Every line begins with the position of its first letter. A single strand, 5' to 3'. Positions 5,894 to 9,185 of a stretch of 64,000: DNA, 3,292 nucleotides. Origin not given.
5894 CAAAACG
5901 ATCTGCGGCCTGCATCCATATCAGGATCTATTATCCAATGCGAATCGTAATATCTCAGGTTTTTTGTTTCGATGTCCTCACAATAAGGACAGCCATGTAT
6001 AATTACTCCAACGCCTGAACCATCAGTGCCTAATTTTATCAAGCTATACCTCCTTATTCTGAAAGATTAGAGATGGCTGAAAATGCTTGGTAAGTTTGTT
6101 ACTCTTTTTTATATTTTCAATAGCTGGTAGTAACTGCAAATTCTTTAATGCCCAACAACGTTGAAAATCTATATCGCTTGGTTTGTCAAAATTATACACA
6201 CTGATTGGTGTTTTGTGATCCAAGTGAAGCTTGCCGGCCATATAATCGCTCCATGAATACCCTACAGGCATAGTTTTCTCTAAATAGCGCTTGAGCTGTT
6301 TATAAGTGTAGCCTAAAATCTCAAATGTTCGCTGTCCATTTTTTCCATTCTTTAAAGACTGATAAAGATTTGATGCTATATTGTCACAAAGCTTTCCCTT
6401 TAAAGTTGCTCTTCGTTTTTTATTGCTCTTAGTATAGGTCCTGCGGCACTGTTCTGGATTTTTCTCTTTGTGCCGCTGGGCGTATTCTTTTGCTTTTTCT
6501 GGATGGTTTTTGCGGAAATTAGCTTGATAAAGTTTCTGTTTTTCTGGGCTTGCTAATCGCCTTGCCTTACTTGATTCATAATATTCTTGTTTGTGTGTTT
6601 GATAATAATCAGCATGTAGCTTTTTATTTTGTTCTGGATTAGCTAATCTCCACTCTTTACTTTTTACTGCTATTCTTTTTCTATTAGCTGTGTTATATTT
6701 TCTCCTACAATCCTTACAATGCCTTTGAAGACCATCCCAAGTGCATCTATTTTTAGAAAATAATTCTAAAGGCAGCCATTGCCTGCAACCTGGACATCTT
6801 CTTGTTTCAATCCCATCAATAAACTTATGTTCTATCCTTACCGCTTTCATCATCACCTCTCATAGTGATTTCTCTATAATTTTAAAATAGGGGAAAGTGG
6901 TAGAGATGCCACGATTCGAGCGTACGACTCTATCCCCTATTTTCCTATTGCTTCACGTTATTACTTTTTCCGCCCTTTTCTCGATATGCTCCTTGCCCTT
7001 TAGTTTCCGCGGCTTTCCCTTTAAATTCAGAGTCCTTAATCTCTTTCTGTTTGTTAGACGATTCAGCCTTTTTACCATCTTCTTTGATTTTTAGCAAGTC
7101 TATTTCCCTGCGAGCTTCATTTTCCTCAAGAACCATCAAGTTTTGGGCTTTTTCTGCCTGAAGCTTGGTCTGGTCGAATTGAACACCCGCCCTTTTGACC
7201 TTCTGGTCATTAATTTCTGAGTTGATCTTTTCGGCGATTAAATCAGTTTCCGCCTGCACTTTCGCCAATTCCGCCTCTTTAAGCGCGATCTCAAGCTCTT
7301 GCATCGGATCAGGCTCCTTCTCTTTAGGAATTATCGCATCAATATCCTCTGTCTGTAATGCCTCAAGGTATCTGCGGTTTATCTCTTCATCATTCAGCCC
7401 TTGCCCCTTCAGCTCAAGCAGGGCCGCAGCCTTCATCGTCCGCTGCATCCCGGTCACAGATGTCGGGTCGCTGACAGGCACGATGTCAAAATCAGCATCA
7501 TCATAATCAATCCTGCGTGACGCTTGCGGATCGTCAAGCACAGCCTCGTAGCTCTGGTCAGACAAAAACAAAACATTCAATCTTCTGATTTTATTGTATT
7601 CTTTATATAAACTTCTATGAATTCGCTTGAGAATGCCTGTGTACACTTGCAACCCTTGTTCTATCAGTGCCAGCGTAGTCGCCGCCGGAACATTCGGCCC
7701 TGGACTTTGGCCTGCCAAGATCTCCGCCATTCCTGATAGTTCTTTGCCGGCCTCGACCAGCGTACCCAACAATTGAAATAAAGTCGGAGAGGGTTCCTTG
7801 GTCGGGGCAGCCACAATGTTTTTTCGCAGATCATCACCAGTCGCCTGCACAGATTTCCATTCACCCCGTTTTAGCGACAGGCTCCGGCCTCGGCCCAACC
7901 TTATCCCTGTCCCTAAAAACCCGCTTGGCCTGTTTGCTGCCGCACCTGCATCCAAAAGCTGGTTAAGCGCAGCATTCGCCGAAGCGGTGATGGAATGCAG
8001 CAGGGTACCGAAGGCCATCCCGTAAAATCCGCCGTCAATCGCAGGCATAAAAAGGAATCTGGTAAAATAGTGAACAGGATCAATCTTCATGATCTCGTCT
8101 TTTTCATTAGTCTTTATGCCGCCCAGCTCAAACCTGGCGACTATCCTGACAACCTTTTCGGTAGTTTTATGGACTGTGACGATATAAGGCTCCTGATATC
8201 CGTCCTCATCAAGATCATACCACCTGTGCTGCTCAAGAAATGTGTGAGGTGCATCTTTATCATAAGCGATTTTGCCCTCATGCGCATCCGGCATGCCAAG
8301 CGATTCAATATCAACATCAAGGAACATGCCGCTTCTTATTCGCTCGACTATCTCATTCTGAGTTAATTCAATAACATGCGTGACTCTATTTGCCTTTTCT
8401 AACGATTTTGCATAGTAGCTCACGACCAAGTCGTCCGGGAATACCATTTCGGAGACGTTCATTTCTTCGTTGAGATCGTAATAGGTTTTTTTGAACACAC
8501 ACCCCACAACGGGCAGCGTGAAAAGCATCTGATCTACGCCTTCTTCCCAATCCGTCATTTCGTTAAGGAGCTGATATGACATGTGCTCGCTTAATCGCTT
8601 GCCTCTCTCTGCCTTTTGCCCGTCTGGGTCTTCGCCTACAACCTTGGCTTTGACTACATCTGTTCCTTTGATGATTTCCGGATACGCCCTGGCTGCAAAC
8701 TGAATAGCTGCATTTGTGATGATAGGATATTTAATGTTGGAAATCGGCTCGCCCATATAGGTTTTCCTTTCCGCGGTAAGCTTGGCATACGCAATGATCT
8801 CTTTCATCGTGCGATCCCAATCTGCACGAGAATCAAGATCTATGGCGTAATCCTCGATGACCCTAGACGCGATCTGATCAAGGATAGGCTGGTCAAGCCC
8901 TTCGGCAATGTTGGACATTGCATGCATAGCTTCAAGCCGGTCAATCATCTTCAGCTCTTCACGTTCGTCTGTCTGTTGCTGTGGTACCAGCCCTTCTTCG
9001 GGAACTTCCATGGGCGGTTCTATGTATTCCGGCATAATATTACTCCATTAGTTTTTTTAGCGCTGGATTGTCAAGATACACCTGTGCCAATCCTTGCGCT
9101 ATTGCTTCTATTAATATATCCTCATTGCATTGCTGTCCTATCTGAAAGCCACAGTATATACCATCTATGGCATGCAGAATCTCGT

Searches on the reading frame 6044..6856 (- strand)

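Call 67: search_protein_families(library=phrogs, proteins=[window:6044-6856:-], max_evalue=0.0001)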
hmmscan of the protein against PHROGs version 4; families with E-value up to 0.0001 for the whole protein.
window:6044-6856:- (270 aa): 3 families
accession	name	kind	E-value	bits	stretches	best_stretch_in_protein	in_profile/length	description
phrog_1035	-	DNA, RNA and nucleotide metabolism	8.2e-13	49.8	1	17-261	62-220/271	endonuclease VII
phrog_5558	-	moron, auxiliary metabolic gene and host takeover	1.3e-05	26.4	1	16-67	63-114/130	Lar-like restriction alleviation protein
phrog_2633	-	DNA, RNA and nucleotide metabolism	5.9e-05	24.3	1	16-93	11-75/142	endonuclease VII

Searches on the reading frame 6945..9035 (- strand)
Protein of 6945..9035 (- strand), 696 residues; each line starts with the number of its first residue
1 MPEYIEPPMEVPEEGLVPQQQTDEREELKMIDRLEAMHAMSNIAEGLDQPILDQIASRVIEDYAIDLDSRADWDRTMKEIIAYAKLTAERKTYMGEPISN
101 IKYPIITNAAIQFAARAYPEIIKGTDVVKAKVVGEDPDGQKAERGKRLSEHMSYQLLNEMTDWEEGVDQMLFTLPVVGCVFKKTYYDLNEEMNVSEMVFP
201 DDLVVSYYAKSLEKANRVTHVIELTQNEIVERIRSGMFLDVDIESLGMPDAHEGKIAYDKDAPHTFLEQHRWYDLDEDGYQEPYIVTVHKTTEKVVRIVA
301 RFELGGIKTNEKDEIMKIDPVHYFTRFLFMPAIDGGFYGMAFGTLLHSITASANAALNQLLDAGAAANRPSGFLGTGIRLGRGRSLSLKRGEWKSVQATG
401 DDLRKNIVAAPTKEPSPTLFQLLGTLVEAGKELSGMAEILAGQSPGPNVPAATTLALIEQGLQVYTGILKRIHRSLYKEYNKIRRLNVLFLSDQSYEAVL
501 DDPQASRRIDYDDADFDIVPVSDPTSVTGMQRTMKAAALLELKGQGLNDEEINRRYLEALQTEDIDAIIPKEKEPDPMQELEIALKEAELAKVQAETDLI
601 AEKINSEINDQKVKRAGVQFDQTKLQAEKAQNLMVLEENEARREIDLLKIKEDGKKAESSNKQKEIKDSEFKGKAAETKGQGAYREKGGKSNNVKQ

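Call 67: search_protein_families(library=phrogs, proteins=[window:6945-9035:-], max_evalue=0.0001)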
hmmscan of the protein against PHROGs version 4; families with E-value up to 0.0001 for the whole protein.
window:6945-9035:- (696 aa): 1 family
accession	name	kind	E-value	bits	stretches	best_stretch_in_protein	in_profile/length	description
phrog_1216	-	head and packaging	1.4e-22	81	1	124-674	135-695/714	portal protein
